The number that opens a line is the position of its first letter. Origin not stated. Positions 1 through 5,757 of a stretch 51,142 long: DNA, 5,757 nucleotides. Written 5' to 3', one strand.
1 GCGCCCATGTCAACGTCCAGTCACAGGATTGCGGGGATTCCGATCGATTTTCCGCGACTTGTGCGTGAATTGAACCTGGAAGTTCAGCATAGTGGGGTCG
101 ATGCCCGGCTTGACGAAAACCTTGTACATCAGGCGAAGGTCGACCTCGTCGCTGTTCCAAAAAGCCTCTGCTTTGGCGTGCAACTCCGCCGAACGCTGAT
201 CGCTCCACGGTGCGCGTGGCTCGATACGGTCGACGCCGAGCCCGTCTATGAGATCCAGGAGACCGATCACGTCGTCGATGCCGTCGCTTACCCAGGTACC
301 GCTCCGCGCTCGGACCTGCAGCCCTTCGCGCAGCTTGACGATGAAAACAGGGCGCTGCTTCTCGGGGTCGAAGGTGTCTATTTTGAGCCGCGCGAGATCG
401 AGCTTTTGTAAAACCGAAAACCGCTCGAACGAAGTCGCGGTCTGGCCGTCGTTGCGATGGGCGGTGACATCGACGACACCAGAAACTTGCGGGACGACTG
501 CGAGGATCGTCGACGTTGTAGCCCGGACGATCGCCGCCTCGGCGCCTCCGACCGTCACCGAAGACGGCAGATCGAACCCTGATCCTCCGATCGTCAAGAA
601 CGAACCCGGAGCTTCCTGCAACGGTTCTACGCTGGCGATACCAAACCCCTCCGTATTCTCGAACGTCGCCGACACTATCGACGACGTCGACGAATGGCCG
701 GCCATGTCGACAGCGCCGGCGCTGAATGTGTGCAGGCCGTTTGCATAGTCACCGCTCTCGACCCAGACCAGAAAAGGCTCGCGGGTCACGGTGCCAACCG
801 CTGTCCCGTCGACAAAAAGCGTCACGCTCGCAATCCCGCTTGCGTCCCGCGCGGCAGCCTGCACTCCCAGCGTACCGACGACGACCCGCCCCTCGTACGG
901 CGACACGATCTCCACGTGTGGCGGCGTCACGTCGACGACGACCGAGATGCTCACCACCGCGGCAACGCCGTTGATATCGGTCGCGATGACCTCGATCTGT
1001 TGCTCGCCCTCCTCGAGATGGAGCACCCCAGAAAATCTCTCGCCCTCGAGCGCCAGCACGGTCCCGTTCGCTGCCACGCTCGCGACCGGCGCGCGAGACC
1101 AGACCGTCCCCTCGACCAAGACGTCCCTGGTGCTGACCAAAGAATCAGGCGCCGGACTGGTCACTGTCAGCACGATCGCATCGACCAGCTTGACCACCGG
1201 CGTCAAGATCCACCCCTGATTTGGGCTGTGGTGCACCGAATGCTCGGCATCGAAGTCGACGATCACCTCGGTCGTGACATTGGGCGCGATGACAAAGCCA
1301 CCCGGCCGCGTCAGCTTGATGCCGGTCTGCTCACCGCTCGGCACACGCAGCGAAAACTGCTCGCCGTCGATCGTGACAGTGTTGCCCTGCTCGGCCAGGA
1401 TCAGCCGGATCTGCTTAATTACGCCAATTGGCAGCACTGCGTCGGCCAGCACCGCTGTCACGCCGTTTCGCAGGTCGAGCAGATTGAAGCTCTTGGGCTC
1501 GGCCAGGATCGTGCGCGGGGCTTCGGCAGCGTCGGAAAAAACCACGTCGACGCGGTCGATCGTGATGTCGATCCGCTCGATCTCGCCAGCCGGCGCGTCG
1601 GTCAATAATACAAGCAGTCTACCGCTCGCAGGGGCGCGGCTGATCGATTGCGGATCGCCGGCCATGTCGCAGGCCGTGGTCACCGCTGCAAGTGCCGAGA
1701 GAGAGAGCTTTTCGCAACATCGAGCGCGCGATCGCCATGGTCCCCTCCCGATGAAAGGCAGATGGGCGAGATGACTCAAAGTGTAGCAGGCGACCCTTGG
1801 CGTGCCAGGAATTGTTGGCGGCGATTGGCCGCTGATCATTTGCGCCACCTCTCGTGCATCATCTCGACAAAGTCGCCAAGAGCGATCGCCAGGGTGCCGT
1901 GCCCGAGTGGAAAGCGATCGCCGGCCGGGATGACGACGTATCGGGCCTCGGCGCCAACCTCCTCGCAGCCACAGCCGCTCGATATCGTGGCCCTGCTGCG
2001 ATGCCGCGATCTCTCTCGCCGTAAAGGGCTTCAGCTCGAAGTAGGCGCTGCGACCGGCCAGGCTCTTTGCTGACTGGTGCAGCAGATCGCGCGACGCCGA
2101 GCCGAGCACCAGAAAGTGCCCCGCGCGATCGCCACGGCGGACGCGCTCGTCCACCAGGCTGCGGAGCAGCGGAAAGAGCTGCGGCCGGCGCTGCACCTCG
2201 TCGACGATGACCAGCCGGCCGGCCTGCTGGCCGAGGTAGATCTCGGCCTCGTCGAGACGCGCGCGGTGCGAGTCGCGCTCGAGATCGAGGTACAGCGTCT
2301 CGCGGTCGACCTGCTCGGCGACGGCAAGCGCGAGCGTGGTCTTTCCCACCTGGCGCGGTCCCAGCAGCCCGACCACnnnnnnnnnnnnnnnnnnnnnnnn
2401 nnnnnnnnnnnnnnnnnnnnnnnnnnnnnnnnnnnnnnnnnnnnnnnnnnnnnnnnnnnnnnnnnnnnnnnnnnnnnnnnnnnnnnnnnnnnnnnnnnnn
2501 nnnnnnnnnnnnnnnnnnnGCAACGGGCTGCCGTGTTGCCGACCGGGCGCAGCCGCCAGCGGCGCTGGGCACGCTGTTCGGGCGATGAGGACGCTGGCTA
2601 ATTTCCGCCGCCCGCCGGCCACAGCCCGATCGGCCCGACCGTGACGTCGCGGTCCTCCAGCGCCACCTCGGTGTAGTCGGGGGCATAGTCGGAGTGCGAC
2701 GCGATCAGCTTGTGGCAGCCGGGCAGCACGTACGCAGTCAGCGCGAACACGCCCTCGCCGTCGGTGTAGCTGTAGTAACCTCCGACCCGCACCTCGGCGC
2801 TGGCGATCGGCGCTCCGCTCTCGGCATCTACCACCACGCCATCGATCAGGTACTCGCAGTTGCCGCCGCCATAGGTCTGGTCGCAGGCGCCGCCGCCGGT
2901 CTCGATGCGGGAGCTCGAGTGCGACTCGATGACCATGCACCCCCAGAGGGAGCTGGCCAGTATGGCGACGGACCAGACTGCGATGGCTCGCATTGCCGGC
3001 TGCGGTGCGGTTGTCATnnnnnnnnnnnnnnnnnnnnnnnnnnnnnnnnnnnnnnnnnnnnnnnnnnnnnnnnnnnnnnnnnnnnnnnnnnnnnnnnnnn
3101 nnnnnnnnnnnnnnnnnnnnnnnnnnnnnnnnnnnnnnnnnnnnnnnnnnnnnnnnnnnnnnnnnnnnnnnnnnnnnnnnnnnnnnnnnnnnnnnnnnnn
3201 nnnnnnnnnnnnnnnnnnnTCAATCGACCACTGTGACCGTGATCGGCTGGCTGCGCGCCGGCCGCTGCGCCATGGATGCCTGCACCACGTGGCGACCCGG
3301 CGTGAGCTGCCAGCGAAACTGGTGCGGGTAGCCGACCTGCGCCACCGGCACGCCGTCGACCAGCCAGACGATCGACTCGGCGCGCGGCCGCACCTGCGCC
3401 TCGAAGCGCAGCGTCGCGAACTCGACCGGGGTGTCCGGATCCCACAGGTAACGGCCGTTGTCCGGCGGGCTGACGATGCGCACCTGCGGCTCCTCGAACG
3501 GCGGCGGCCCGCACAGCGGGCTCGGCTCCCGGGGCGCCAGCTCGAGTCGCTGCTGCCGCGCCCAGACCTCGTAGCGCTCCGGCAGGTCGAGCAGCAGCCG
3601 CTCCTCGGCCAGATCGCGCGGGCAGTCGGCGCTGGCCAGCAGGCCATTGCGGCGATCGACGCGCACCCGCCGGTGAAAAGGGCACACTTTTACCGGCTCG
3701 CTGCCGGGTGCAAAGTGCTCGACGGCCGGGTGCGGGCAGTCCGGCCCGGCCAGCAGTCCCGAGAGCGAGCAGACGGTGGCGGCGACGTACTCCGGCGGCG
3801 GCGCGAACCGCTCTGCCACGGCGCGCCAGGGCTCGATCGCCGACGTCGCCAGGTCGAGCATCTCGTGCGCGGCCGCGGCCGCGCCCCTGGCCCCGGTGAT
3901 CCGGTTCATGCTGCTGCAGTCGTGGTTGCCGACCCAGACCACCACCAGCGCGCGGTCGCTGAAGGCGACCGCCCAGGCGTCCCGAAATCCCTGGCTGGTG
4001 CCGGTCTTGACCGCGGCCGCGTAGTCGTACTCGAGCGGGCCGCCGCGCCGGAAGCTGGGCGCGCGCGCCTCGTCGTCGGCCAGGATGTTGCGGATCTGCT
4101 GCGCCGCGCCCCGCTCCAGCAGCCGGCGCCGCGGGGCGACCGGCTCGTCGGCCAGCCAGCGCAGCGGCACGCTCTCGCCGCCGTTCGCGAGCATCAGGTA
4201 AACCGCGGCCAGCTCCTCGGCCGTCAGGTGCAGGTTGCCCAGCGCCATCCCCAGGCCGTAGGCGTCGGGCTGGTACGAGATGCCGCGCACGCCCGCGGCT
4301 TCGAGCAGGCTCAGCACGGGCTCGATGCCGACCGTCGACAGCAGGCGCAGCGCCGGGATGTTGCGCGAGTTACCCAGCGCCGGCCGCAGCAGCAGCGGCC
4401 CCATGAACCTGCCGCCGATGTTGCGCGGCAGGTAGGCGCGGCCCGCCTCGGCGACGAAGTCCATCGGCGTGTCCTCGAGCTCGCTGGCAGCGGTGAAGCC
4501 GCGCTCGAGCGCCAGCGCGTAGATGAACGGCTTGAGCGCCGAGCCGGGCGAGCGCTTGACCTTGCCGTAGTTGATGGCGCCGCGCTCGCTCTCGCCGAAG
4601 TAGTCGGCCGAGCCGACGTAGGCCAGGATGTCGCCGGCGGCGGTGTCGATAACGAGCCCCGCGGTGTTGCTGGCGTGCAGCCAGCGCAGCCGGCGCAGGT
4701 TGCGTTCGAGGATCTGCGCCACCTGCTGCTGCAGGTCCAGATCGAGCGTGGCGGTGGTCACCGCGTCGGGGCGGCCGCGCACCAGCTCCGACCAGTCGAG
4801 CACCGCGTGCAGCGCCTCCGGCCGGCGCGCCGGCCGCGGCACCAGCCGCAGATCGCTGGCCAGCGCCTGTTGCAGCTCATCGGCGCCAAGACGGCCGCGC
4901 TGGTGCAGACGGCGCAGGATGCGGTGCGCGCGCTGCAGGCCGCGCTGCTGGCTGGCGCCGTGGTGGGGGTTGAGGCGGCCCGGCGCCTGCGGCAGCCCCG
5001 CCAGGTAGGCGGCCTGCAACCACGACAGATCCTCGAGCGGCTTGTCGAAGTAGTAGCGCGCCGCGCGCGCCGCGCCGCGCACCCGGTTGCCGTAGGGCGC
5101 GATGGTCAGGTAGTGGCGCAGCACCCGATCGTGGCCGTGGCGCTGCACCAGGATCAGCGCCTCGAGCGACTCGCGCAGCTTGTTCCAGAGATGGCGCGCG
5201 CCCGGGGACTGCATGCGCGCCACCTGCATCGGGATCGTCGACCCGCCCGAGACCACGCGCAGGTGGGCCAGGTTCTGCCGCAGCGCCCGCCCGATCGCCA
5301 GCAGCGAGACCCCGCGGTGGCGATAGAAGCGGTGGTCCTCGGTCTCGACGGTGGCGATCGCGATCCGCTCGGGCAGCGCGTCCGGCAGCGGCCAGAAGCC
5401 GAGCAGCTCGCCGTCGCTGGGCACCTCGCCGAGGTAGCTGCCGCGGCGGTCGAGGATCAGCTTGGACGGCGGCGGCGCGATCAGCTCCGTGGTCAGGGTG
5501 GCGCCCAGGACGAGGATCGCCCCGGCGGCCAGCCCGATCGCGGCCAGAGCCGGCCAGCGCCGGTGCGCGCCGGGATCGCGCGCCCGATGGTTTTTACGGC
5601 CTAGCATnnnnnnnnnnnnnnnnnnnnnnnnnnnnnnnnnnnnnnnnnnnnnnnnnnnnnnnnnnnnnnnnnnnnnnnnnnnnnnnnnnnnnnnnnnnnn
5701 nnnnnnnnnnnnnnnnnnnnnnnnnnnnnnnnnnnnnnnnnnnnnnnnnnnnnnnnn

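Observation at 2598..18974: One thioester A2M inside a composite operon that merges both described bacterial A2M gene contexts and adds two unclassified partners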

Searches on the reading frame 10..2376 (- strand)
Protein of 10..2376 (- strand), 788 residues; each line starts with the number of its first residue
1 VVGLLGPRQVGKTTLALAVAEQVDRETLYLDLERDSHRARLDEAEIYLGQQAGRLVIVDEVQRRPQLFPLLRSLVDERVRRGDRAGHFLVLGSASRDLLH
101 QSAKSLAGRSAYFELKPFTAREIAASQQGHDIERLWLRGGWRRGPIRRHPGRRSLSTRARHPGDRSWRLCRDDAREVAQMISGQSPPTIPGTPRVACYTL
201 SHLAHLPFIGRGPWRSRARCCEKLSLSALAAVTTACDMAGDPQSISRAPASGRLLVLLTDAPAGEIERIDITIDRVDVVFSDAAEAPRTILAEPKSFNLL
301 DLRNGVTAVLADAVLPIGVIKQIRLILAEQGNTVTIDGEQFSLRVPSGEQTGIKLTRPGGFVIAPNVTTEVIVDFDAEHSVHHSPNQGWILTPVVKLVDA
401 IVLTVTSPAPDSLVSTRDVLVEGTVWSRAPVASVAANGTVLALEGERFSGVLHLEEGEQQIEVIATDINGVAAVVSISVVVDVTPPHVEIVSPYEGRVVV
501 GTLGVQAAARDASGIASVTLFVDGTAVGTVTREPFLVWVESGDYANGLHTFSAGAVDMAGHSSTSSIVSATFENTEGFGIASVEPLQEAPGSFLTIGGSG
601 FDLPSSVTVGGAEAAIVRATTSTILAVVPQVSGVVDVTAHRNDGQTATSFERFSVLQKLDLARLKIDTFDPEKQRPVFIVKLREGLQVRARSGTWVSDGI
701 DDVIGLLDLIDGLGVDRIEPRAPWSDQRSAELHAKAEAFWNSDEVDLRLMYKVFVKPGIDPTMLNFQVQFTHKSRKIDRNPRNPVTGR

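Call 63: search_protein_families(library=pfam, proteins=[window:10-2376:-], max_evalue=0.001)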
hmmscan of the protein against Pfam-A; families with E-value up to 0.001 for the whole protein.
window:10-2376:- (788 aa): 5 families
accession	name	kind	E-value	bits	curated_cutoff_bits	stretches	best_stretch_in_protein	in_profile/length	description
PF14321.11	DUF4382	-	6.3e-28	98.1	25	1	252-393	2-136/136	Domain of unknown function (DUF4382)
PF13173.12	AAA_14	-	2.3e-24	86.3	27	1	2-123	5-128/129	AAA domain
PF17957.7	Big_7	-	3.1e-11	44.2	24.1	1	486-553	1-70/70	Bacterial Ig domain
PF01833.30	TIG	-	1.4e-08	35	20.9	1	580-649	3-78/84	IPT/TIG domain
PF09136.16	Glucodextran_B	-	1.7e-06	28.3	27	1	403-482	3-82/83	Glucodextranase, domain B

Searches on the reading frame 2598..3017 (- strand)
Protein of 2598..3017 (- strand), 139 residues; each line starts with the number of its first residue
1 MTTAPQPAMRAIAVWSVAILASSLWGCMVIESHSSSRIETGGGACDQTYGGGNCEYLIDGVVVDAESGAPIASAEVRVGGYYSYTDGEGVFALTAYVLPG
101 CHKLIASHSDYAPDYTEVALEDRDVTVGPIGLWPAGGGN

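Call 6: search_protein_families(library=pfam, proteins=[window:2598-3017:-], max_evalue=0.01)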
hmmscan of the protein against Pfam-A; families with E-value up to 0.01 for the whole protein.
window:2598-3017:- (139 aa): 2 families
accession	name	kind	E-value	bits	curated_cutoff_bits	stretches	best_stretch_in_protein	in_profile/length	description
PF13620.12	CarboxypepD_reg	-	4.8e-08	33.7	32.3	1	58-126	2-75/82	Carboxypeptidase regulatory-like domain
PF13715.12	CarbopepD_reg_2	-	6e-05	23.4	32.2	1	58-122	1-66/88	CarboxypepD_reg-like domain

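Call 7: search_protein_families(library=ncbifam, proteins=[window:2598-3017:-], max_evalue=0.01)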
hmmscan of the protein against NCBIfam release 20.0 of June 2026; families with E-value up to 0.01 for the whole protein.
window:2598-3017:- (139 aa): 2 families
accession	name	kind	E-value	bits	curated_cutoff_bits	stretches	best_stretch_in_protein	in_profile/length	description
TIGR04134.1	lipo_with_rSAM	hypoth_equivalog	7.4e-05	22.8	39.8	1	25-88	11-71/150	radical SAM-associated putative lipoprotein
NF052345.1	S_layer_anammox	exception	0.00015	19.3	1400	1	57-135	1314-1394/1596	Kustd1514 family S-layer glycoprotein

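Call 78: search_protein_families(library=padloc, proteins=[window:2598-3017:-], max_evalue=0.001)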
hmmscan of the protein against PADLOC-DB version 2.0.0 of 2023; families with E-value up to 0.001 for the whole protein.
window:2598-3017:- (139 aa): 0 families

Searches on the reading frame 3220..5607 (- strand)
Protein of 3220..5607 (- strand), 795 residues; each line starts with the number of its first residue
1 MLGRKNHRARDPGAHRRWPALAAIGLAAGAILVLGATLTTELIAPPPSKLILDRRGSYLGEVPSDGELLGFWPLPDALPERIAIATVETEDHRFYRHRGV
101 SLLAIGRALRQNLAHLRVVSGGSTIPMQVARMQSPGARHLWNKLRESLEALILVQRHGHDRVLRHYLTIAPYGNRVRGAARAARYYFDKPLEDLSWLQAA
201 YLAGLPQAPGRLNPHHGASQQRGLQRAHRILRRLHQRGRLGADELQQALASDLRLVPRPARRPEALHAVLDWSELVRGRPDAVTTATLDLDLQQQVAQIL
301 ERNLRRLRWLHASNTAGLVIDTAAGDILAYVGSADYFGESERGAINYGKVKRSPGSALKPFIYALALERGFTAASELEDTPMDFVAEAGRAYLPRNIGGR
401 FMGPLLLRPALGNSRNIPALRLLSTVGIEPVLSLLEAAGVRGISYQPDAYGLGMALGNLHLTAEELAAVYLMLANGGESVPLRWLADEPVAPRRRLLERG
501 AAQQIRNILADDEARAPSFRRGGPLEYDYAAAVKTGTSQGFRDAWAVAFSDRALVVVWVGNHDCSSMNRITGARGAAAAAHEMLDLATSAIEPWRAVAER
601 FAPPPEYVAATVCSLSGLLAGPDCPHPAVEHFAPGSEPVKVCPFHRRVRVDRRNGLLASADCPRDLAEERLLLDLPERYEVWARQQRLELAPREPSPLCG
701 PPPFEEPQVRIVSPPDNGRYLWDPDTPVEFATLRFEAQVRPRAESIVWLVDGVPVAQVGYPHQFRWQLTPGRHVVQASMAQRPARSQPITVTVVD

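Call 6: search_protein_families(library=pfam, proteins=[window:3220-5607:-], max_evalue=0.01)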
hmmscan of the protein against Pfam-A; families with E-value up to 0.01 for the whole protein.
window:3220-5607:- (795 aa): 3 families
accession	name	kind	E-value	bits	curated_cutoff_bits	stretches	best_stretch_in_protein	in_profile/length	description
PF00912.28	Transgly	-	2.6e-41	141.4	27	1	76-234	20-177/178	Transglycosylase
PF00905.27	Transpeptidase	-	8.1e-14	52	22.1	1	318-549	4-264/299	Penicillin binding protein transpeptidase domain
PF06832.18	BiPBP_C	-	1.5e-13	50.9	26.8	1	705-777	8-78/90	Penicillin-Binding Protein C-terminus Family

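Call 7: search_protein_families(library=ncbifam, proteins=[window:3220-5607:-], max_evalue=0.01)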
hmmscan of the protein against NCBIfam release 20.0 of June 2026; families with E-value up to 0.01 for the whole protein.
window:3220-5607:- (795 aa): 15 families
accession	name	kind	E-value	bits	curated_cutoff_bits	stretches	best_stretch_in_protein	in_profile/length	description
TIGR02073.1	PBP_1c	equivalog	1e-146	490.5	494.2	1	46-776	9-712/728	penicillin-binding protein 1C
TIGR02074.1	PBP_1a_fam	subfamily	1.8e-86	291.1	508.75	1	77-587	9-532/535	PBP1A family penicillin-binding protein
NF008414.0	PRK11240.1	equivalog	1.8e-79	267.7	1121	1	84-584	78-558/774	peptidoglycan glycosyltransferase PbpC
NF051885.1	tranpepglycosPbpC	equivalog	1.3e-76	258.5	900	1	76-581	81-587/632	multimodular transpeptidase-transglycosylase PbpC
TIGR02071.1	PBP_1b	equivalog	3.3e-59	200.8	717.75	1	78-584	155-679/729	penicillin-binding protein 1B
NF007061.0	PRK09506.1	equivalog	2.4e-46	158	1120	1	78-585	219-744/825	bifunctional glycosyl transferase/transpeptidase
NF008643.0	PRK11636.1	equivalog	5.6e-43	147.3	1263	2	76-252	72-247/850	peptidoglycan glycosyltransferase/peptidoglycan DD-transpeptidase MrcA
NF011423.0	PRK14850.1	equivalog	9.5e-42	143.3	1275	2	82-480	169-577/764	penicillin-binding protein 1b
NF038274.1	strep_PBP1B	exception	7.3e-36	123.8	1225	3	76-250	88-275/745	penicillin-binding protein PBP1B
NF038272.1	strep_PBP1A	exception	9.6e-34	116.7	1075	1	76-477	75-492/658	penicillin-binding protein PBP1A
NF038276.1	strep_PBP2A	exception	2e-28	99.1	1100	2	313-573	352-620/716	penicillin-binding protein PBP2A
TIGR02070.1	mono_pep_trsgly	equivalog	1.3e-24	86.9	182.65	1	33-219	18-205/224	monofunctional biosynthetic peptidoglycan transglycosylase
NF010008.0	PRK13481.1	equivalog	1e-11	44.7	270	1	76-249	86-264/269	glycosyltransferase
NF053573.1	PBP2_PenA_Neis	exception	4.3e-05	22.3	1105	1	290-379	237-333/572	peptidoglycan D,D-transpeptidase PBP2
TIGR03423.1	pbp2_mrdA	equivalog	0.0051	15.4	455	0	285-333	230-268/593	penicillin-binding protein 2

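Call 78: search_protein_families(library=padloc, proteins=[window:3220-5607:-], max_evalue=0.001)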
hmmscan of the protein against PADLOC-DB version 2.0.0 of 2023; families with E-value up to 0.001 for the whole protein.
window:3220-5607:- (795 aa): 0 families
